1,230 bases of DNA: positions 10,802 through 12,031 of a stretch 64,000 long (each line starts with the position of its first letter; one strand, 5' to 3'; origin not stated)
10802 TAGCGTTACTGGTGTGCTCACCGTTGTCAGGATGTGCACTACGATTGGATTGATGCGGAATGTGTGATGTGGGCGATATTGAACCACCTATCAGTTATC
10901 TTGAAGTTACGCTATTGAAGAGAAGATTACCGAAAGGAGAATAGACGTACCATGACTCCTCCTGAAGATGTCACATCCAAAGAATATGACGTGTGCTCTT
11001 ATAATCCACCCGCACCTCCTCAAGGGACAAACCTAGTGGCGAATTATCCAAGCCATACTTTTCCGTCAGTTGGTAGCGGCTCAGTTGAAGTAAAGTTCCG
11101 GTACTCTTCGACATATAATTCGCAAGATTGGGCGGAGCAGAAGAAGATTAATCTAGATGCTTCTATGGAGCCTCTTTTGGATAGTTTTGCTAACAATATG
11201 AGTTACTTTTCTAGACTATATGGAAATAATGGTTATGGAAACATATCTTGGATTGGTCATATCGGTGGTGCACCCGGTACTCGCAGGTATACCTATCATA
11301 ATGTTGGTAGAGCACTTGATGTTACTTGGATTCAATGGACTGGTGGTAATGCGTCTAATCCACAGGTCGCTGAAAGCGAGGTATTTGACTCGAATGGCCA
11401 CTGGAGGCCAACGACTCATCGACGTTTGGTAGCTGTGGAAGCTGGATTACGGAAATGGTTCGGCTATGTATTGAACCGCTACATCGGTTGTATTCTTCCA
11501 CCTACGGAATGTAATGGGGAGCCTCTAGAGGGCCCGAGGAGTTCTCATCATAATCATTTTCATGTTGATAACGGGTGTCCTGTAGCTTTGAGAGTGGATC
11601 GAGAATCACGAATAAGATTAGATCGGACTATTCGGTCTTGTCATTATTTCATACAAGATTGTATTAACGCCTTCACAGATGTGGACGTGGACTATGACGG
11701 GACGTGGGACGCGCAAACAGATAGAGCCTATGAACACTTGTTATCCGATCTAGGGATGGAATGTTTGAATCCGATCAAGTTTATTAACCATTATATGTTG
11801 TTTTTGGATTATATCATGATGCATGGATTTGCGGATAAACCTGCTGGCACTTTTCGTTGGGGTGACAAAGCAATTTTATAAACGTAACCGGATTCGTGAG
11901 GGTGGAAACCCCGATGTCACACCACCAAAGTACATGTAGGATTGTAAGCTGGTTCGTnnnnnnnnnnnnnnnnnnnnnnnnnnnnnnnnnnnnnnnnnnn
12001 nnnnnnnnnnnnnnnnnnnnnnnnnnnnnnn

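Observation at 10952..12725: Family B: LAS/M15-type zinc peptidase signature, PG-binding-like tail, no export signal, coupled to a membrane-anchored partner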

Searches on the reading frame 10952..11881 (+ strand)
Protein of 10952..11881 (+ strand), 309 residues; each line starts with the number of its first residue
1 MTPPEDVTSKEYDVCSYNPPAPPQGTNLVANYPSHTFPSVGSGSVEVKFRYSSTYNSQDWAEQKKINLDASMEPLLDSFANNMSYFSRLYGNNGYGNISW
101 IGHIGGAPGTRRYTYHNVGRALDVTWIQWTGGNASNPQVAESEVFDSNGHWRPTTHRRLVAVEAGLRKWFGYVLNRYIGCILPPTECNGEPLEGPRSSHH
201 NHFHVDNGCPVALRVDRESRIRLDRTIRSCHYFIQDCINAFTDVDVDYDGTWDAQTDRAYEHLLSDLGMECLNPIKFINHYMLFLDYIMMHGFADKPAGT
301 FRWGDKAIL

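Call 4: search_protein_families(library=pfam, proteins=[window:10952-11881:+], max_evalue=1)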
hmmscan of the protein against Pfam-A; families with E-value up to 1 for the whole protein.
window:10952-11881:+ (309 aa): 0 families
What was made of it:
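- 11624..11878 (+): C-terminal three-helix tail (aa 225-309), PG_binding_1-like; together with the second half of the core, one of the two most conserved parts of B. Pfam PG_binding_1 itself does not hit (call 4).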

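Call 7: find_homologous_proteins(query=window:10952-11878:+)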
Query window:10952-11878:+ (309 aa): 68 proteins with E <= 0.001 among 786 candidates.
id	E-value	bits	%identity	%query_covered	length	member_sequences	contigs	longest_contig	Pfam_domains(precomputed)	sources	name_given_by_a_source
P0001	2.0e-160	551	100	73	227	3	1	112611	-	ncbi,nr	ncbi:MAG: hypothetical protein OXI96_06205 [Acidimicrobiaceae bacterium]|nr:hypothetical protein [Ac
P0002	1.8e-126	440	65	95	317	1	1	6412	-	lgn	-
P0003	1.2e-122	427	63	95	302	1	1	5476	-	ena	-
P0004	3.7e-113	396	61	95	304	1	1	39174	-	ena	-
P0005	3.4e-112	393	62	89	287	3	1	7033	-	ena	-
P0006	4.6e-105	369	59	97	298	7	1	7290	-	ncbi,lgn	-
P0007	7.6e-100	352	55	95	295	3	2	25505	-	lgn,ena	-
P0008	4.7e-95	337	56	95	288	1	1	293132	-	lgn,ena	-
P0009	9.5e-95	336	53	96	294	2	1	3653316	-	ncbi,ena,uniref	ncbi:hypothetical protein [Candidatus Poriferisodalis sp.]|uniref:hypothetical protein n=1 Tax=Candi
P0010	5.9e-90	320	49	97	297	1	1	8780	-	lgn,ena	-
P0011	6.9e-90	320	60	79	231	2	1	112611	-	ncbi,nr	ncbi:MAG: hypothetical protein OXI96_06125 [Acidimicrobiaceae bacterium]|nr:hypothetical protein [Ac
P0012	4.4e-88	314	67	69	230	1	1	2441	-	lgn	-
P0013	2.6e-87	311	49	94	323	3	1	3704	-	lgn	-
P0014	5.0e-84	300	47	95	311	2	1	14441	-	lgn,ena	-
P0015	5.8e-81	290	54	83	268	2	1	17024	-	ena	-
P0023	2.5e-66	242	46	98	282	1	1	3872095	-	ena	-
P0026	2.3e-61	226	46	78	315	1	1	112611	-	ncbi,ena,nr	ncbi:MAG: hypothetical protein OXI96_06150 [Acidimicrobiaceae bacterium]|nr:hypothetical protein [Ac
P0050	4.1e-45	172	45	77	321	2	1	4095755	-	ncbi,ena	-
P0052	7.3e-40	155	38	88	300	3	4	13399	PF06904.18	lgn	-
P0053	1.6e-39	154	41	88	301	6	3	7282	-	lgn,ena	-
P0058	2.2e-29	121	40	62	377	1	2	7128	-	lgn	-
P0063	2.8e-27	114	39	64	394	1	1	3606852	PF06904.18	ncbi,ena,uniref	ncbi:extensin family protein [Candidatus Poriferisodalis sp.]|uniref:extensin family protein n=1 Tax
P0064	4.7e-27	113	37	69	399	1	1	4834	PF06904.18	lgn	-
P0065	1.2e-26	112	36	68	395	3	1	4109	PF06904.18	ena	-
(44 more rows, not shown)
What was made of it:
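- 10952..11881 (+): B4: intact 309-aa leaderless LAS-type zinc peptidase gene (the flagged copy). 68 homologues, all annotated hypothetical (call 7).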

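Call 12: search_solved_structures(query=A1, max_evalue=10, show_alignments=3)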
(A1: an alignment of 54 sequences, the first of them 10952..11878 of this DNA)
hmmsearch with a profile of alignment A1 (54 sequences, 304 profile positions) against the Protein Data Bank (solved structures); distinct sequences matched with E-value up to 10: 2.
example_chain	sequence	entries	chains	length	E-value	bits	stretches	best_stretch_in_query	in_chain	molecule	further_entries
4p53_A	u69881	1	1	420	0.39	13.4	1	159-198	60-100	Cyclase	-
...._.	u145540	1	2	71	7.9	9.1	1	190-232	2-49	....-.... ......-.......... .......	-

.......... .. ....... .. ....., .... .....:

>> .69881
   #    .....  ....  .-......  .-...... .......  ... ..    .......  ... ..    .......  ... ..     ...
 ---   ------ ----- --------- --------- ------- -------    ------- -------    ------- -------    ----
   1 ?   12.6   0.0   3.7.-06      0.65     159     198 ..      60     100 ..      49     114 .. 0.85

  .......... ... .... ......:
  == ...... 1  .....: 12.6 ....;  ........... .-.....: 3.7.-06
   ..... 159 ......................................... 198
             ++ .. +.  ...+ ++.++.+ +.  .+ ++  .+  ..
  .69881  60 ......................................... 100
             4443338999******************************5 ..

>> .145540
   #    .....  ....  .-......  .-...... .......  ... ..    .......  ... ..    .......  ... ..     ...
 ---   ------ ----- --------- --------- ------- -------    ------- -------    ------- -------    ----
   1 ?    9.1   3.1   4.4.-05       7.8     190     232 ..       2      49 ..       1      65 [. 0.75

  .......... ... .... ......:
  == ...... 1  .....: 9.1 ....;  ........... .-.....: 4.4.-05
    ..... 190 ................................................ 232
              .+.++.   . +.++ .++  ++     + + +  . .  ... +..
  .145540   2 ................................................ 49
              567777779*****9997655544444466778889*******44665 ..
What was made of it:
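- Tried and rejected: A profile of close B homologues against PDB sequences gave spurious hits (call 12).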

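Call 13: search_protein_families(library=pfam, alignment_id=A1, max_evalue=1)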
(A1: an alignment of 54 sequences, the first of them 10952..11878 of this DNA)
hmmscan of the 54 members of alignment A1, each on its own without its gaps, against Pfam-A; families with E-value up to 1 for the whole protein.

A. member 1, window:10952-11878:+ (309 aa): 0 families

B. families by the number of members that match (of 54 scanned): 11 families
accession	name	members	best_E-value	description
PF06904.17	Extensin-like_C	26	4e-06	Extensin-like protein C-terminus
PF13539.11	Peptidase_M15_4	3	0.046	D-alanyl-D-alanine carboxypeptidase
PF03411.18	Peptidase_M74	3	0.11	Penicillin-insensitive murein endopeptidase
PF18979.5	DUF5715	2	0.24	Family of unknown function (DUF5715)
PF07366.18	SnoaL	1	0.023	SnoaL-like polyketide cyclase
PF22262.2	DUF6950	1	0.048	Domain of unknown function (DUF6950)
PF13283.12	NfrA_C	1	0.058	Bacteriophage N adsorption protein A C-term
PF01510.30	Amidase_2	1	0.072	N-acetylmuramoyl-L-alanine amidase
PF01085.23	HH_signal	1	0.23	Hedgehog amino-terminal signalling domain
PF18167.6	Sa_NUDIX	1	0.36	SMODS-associated NUDIX domain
PF14475.11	Mso1_Sec1_bdg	1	0.62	Sec1-binding region of Mso1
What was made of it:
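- On PG_binding_1 (PF01471): There is no Pfam hit (calls 4, 13).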

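Call 15: predict_structure(alignment_id=A1)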
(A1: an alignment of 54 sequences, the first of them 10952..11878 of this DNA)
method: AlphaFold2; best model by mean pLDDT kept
length: 309 residues; sequences in the alignment: 54
mean_pLDDT: 90.6   pTM: 0.91
mean pLDDT of the five models: 90.6, 90.0, 89.8, 89.6, 88.1
residues with pLDDT >= 90: 216; 70-90: 71; 50-70: 14; < 50: 8
segments of 3 or more residues with pLDDT < 50: 1-7
pLDDT, mean of each block of 10 residues (from residue 1): 48 78 85 94 96 79 91 98 98 97 89 93 97 94 94 98 98 89 85 87 95 86 83 98 96 96 98 95 98 98 76
secondary structure, 60 per line:
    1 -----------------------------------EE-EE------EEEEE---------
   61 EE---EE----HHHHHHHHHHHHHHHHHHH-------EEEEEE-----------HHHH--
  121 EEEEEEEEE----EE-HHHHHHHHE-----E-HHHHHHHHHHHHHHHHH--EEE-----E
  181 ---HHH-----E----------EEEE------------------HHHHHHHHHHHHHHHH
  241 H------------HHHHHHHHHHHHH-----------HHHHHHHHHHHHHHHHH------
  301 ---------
elements in order: E47-51 H72-90 E98-103 H115-118 E121-129 H137-144 H153-169 E172-174 E203-206 H225-241 H254-266 H278-294
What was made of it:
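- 10952..11881 (+): AlphaFold model has pLDDT 90.6 and pTM 0.91 (call 15).
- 11624..11878 (+): Helices at 225-241, 254-266 and 278-294 (call 15).
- On LAS metallopeptidase superfamily: The model is confident (pLDDT 90.6), and its order of helices and strands places the H/D/H residues on or beside consecutive strands (call 15).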

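Call 17: fold_search(model_id=the predicted structure, library=pdb)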
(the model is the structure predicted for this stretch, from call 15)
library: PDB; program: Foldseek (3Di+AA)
matches with E <= 10: 147; with E <= 0.001: 0
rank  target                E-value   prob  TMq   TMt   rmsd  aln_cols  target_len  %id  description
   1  8v1o_A                5.1e-01  0.08  0.24  0.25  12.7       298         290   10  Crystal structure of IRAK4 kinase domain with compound 4 (released 2024-07-03)
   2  6o95_C                5.4e-01  0.08  0.23  0.25  12.7       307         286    9  Structure of the IRAK4 kinase domain with compound 41 (released 2019-05-22)
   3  8v1o_B                6.8e-01  0.07  0.23  0.24  12.9       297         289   10  Crystal structure of IRAK4 kinase domain with compound 4 (released 2024-07-03)
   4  6lxy_D                7.7e-01  0.06  0.23  0.24  12.5       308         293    9  IRAK4 in complex with inhibitor (released 2020-11-25)
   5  9pst_B                8.7e-01  0.06  0.21  0.22  14.6       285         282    9  IRAK4 in Complex with Compound 5 (released 2026-01-28)
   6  4xg6                  8.7e-01  0.04  0.17  0.19  14.7       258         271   10  Crystal structure of an inhibitor-bound Syk (released 2015-12-30)
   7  3d7u_A                9.8e-01  0.04  0.19  0.21  11.9       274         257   10  Structural basis for the recognition of c-Src by its inactivator Csk (released 2008-08-05)
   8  4riw_B                1.0e+00  0.03  0.19  0.20  16.2       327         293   10  Crystal structure of an EGFR/HER3 kinase domain heterodimer (released 2014-12-10)
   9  9psu_A                1.1e+00  0.05  0.22  0.23  12.5       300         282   11  IRAK4 in Complex with Compound 12 (released 2026-01-28)
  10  9pst_C                1.2e+00  0.04  0.22  0.24  12.6       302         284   10  IRAK4 in Complex with Compound 5 (released 2026-01-28)
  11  7jxh_B                1.2e+00  0.03  0.17  0.19  13.4       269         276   14  HER2 in complex with JBJ-08-178-01 (released 2021-09-08)
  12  4hw7                  1.2e+00  0.02  0.14  0.15  15.5       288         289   10  Crystal structure of FMS kinase domain with a small molecular inhibitor, PLX647-OME (released 2013-03-27)
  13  5usy_A                1.4e+00  0.02  0.16  0.17  15.8       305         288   10  JAK2 JH1 in complex with JNJ-7706621 (released 2017-06-07)
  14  3ri1_A                1.5e+00  0.03  0.19  0.20  14.1       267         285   12  Crystal structure of the catalytic domain of FGFR2 kinase in complex with ARQ 069 (released 2011-05-04)
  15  2pz5_A                1.6e+00  0.03  0.18  0.20  14.1       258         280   11  Crystal Structure of FGF Receptor 2 (FGFR2) Kinase Domain Harboring the Pathogenic N549T Mutation Responsible for Pfei (released 2007-09-25)
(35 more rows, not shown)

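Call 19: search_protein_families(library=pfam, proteins=[P0063, P0052, P0064, P0058, P0053], max_evalue=10)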
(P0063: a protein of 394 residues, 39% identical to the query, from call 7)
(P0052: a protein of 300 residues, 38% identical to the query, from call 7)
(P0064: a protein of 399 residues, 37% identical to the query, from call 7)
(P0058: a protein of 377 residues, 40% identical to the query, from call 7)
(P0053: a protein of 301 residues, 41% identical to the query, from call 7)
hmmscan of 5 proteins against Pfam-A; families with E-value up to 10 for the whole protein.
P0063 (394 aa): 1 family
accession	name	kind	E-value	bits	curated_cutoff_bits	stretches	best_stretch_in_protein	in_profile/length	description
PF06904.17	Extensin-like_C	-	4e-06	27.6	25.4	1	210-290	98-165/176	Extensin-like protein C-terminus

P0052 (300 aa): 1 family
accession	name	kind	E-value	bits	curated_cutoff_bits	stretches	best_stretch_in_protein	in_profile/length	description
PF06904.17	Extensin-like_C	-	1.8e-05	25.4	25.4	1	121-204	96-168/176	Extensin-like protein C-terminus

P0064 (399 aa): 1 family
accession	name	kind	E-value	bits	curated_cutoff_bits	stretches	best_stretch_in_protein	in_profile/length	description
PF06904.17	Extensin-like_C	-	1.4e-05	25.8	25.4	1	217-295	100-165/176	Extensin-like protein C-terminus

P0058 (377 aa): 0 families

P0053 (301 aa): 1 family
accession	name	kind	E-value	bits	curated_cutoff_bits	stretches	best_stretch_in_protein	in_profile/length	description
PF06904.17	Extensin-like_C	-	0.075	13.6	25.4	1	125-205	100-168/176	Extensin-like protein C-terminus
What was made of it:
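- Pfam Extensin-like_C hits in relatives cover the motif region (calls 13, 19).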

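Call 23: search_protein_representatives(alignment_id=A1)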
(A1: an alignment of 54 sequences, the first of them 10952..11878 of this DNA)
Query: 54 sequences, 304 profile positions. Proteins with E-value up to 0.001 (for the whole library): 355; up to 1e-10: 127; up to 1e-30: 35. The best 150 are listed.
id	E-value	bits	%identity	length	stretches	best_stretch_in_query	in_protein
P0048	1.7e-113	395.5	-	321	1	1-297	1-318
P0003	2.3e-105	368.8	-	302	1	75-298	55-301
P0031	2.5e-104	365.4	-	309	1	36-298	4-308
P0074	2.7e-99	348.9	-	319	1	4-297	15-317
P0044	5.4e-98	344.6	-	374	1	32-298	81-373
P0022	1.9e-96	339.6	-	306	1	6-295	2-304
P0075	1.9e-96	339.5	-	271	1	74-297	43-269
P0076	4.4e-96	338.3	-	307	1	22-295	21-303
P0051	3.0e-95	335.6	-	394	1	28-297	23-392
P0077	7.5e-95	334.3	-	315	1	25-298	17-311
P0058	4.7e-94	331.7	-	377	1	4-297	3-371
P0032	3.0e-91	322.4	-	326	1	75-295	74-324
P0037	6.2e-91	321.4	-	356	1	3-300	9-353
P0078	3.1e-84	299.4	-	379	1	29-299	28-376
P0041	7.1e-83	295.0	-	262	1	77-294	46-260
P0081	4.7e-73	262.7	-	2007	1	118-299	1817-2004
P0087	5.2e-55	203.5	-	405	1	70-294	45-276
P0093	3.7e-29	118.6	-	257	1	79-293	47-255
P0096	7.1e-26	107.8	-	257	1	71-291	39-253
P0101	4.1e-24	102.0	-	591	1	72-292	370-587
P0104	4.5e-23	98.6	-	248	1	74-294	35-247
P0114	4.1e-20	88.9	-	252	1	74-291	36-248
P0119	4.4e-19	85.5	-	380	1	80-294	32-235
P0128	1.9e-17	80.1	-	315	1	70-294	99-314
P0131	6.1e-17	78.5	-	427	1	85-287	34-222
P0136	3.9e-16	75.8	-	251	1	74-292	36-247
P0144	5.4e-15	72.1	-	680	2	128-248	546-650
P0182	6.9e-11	58.6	-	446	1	86-256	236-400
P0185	1.4e-10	57.6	-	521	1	111-284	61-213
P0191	6.1e-10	55.5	-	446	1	109-276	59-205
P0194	8.7e-10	54.9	-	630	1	109-260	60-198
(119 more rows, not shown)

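Call 24: search_protein_families(library=pfam, proteins=[P0081, P0101, P0144, P0182, P0087, P0119, P0131, P0185, P0194, P0191], max_evalue=0.01)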
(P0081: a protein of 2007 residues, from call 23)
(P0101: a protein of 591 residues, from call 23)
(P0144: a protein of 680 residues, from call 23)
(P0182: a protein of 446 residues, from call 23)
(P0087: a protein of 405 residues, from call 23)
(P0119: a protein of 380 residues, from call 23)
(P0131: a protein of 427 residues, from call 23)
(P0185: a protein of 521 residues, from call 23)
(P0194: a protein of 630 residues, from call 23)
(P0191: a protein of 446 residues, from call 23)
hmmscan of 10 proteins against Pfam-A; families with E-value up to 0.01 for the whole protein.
P0081 (2007 aa): 2 families
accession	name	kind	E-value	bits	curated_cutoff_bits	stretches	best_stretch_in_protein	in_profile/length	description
PF04151.21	PPC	-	8e-06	27.1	25.9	0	1201-1271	5-68/70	Bacterial pre-peptidase C-terminal domain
PF06904.17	Extensin-like_C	-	1.8e-05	25.4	25.4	1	1825-1903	100-165/176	Extensin-like protein C-terminus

P0101 (591 aa): 0 families

P0144 (680 aa): 2 families
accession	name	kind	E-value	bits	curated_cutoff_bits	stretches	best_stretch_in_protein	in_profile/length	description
PF01520.23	Amidase_3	-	7e-34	117.8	27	1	4-191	1-173/174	N-acetylmuramoyl-L-alanine amidase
PF06904.17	Extensin-like_C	-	2.4e-18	67.4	25.4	2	545-610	99-166/176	Extensin-like protein C-terminus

P0182 (446 aa): 1 family
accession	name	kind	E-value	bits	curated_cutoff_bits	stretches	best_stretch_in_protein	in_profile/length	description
PF06904.17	Extensin-like_C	-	2.6e-07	31.4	25.4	1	273-350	86-166/176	Extensin-like protein C-terminus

P0087 (405 aa): 0 families

P0119 (380 aa): 2 families
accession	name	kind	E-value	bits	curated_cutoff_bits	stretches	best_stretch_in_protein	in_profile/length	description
PF05270.19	AbfB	-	1.9e-40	138.5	22.8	1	243-374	3-136/137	Alpha-L-arabinofuranosidase B (ABFB) domain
PF06904.17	Extensin-like_C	-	5e-05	24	25.4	1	80-147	102-166/176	Extensin-like protein C-terminus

P0131 (427 aa): 5 families
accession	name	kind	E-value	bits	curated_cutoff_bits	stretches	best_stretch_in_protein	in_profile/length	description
PF08291.16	Peptidase_M15_3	-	2e-11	44.4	23.2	1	331-404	26-101/108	Peptidase M15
PF01471.23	PG_binding_1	-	7e-11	42.6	23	1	244-300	3-57/57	Putative peptidoglycan binding domain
PF09374.15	PG_binding_3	-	4.2e-10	40.1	24.6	2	246-276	3-33/76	Predicted Peptidoglycan domain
PF06904.17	Extensin-like_C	-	4.1e-06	27.5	25.4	1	69-144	97-168/176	Extensin-like protein C-terminus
PF05951.18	Peptidase_M15_2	-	0.0016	18.7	27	1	336-415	60-149/153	Bacterial protein of unknown function (DUF882)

P0185 (521 aa): 1 family
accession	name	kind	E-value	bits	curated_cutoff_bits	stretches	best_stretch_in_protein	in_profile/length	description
PF06904.17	Extensin-like_C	-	8.2e-05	23.3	25.4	1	77-138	102-166/176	Extensin-like protein C-terminus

P0194 (630 aa): 2 families
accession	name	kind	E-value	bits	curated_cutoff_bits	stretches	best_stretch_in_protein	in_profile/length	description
PF07486.17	Hydrolase_2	-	3.5e-18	66.5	27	1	510-626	1-100/100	Cell Wall Hydrolase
PF06904.17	Extensin-like_C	-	5.2e-08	33.7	25.4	1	72-142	96-166/176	Extensin-like protein C-terminus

P0191 (446 aa): 2 families
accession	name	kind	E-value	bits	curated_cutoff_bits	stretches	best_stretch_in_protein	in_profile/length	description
PF01832.25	Glucosaminidase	-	5.4e-17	63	30.2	1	323-440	3-120/123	Mannosyl-glycoprotein endo-beta-N-acetylglucosaminidase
PF06904.17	Extensin-like_C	-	4.7e-05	24.1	25.4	1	77-137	102-165/176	Extensin-like protein C-terminus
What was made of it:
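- Closest known: Pfam PF06904 Extensin-like_C. Same: Examples are P0063 at 27.6 bits and P0144 at 67.4 bits (calls 19, 24).
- Remote relatives are fused to Amidase_3, Hydrolase_2, Glucosaminidase, and Peptidase_M15_3 plus PG_binding_1 (call 24). Relatives are fused to wall hydrolases (call 24).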

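Call 33: fold_search(model_id=the predicted structure, library=viral)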
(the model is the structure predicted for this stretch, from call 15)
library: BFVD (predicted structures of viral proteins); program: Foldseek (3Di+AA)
matches with E <= 10: 45; with E <= 0.001: 0
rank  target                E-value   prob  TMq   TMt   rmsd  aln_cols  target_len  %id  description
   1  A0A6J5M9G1            3.8e-02  0.33  0.23  0.12  15.1       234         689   12  Uncharacterized protein [uncultured Caudovirales phage]
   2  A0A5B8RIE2            1.5e-01  0.07  0.19  0.16  16.3       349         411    9  non-specific serine/threonine protein kinase [Iridovirus Liz-CrIV]
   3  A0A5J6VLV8            5.3e-01  0.04  0.17  0.18  16.2       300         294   10  Protein kinase domain-containing protein [Megaviridae environmental sample]
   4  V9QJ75                1.0e+00  0.06  0.24  0.17  15.8       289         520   11  (no name in the UniProt tables at hand)
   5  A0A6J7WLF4            1.5e+00  0.06  0.20  0.30  11.7       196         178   12  D-alanyl-D-alanine carboxypeptidase [uncultured Caudovirales phage]
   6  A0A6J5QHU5            1.6e+00  0.09  0.11  0.17   5.3        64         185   19  Peptidase M15A, C-terminal [uncultured Caudovirales phage]
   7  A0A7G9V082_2          2.2e+00  0.01  0.16  0.08  18.7       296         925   12  Tape measure protein [Mycobacterium phage Rope]
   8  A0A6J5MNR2            3.0e+00  0.04  0.16  0.28   8.9       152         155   12  Uncharacterized protein [uncultured Caudovirales phage]
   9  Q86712                3.0e+00  0.01  0.18  0.10  14.9       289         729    9  Tyrosine-protein kinase transforming protein erbB [Avian rous-associated virus type 1]
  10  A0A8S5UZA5            3.0e+00  0.01  0.09  0.11  16.3       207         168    8  Uncharacterized protein [Siphoviridae sp. ctPNJ4]
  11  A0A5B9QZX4            3.2e+00  0.01  0.17  0.14  15.5       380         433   10  Serine/threonine-protein kinase US3 [Cacatuid alphaherpesvirus 2]
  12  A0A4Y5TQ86            4.0e+00  0.00  0.08  0.06  24.8       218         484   10  Uncharacterized protein [Serratia phage Moabite]
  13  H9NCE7                4.5e+00  0.01  0.11  0.10  14.6       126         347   13  (no name in the UniProt tables at hand)
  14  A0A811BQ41            4.5e+00  0.01  0.13  0.10  15.2       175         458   10  MFS transporter [Pandoravirus japonicus]
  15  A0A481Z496            4.5e+00  0.01  0.17  0.20  15.4       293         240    8  Uncharacterized protein [Pithovirus LCPAC101]
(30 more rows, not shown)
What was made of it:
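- Foldseek similarity to active LAS enzymes is weak (calls 17, 33).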
